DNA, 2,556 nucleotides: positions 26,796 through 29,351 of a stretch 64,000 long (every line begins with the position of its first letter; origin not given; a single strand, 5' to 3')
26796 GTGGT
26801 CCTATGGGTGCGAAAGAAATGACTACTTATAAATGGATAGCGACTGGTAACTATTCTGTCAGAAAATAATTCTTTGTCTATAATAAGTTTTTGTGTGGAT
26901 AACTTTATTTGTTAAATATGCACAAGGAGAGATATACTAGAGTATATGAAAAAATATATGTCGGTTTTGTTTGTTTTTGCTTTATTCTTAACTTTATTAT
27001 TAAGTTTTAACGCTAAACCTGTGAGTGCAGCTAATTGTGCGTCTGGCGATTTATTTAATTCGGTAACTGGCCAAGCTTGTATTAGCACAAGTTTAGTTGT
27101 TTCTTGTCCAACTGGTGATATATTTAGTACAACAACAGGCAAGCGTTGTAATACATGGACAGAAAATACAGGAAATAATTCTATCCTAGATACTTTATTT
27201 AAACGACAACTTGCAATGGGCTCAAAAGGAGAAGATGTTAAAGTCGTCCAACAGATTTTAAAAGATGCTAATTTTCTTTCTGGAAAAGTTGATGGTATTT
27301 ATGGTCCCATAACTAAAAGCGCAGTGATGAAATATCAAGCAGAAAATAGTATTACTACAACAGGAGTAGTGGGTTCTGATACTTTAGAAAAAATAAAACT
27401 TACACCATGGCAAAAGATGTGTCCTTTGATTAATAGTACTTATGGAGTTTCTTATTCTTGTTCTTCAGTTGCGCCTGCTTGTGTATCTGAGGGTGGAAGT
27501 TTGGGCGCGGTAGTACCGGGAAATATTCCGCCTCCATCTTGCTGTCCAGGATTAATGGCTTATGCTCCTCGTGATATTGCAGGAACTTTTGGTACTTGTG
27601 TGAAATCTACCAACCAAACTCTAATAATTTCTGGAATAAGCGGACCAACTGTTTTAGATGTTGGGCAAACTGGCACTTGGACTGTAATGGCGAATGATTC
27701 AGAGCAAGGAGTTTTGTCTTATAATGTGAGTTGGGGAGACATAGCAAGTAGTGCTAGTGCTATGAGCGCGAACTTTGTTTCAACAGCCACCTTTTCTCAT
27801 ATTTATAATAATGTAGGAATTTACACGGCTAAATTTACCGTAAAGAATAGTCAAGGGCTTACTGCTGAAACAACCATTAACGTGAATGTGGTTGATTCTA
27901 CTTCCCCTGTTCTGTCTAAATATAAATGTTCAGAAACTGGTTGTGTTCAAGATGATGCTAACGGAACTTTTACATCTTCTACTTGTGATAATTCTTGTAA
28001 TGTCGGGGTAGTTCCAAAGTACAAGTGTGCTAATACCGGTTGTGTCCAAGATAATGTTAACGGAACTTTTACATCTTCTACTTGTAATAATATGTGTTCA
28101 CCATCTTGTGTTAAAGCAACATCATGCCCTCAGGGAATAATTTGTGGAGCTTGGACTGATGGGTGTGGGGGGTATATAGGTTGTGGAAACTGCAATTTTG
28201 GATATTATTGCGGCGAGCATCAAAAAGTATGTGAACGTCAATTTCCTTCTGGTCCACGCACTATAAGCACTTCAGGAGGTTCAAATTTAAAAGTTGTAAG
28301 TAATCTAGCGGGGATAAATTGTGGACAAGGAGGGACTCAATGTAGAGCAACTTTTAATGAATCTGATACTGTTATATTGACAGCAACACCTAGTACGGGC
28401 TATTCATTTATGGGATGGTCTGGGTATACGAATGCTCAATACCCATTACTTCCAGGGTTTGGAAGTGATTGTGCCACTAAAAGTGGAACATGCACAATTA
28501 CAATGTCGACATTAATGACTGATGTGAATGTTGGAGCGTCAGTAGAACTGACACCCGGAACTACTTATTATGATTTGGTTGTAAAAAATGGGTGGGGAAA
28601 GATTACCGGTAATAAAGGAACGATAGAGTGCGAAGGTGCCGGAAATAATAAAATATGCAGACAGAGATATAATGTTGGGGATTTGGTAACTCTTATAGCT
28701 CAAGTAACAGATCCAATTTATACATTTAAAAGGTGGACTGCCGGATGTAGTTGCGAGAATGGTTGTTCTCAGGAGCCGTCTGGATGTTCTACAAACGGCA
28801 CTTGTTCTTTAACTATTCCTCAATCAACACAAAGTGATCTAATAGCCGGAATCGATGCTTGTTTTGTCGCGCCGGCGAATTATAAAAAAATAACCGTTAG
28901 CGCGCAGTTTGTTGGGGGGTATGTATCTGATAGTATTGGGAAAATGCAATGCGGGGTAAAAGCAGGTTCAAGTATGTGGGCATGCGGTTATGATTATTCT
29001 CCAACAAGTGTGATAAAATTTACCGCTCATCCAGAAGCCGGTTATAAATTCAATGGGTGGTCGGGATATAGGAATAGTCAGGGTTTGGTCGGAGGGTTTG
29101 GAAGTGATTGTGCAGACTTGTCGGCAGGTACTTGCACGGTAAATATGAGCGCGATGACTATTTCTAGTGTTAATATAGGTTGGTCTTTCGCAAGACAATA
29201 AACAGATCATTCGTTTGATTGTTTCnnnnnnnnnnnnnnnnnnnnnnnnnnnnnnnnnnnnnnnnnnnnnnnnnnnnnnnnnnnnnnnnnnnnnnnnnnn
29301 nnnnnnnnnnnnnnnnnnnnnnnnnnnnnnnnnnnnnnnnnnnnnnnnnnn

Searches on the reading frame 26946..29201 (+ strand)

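Call 89: search_protein_families(library=pfam, proteins=[window:26946-29201:+], max_evalue=0.001)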
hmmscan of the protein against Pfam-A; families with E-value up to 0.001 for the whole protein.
window:26946-29201:+ (751 aa): 5 families
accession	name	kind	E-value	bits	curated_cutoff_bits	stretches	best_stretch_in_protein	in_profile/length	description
PF01471.23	PG_binding_1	-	5.5e-16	58.9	23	1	95-150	2-57/57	Putative peptidoglycan binding domain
PF18998.6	Flg_new_2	-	1e-12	48.2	23.6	1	460-496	8-45/73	Divergent InlB B-repeat domain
PF18911.6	PKD_4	-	1.6e-06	28.5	27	1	231-314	8-84/85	PKD domain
PF09479.16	Flg_new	-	2.1e-06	28.2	27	0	461-492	8-39/65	Listeria-Bacteroides repeat domain (List_Bact_rpt)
PF00801.26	PKD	-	0.00016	22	23.5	1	234-310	8-76/80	PKD domain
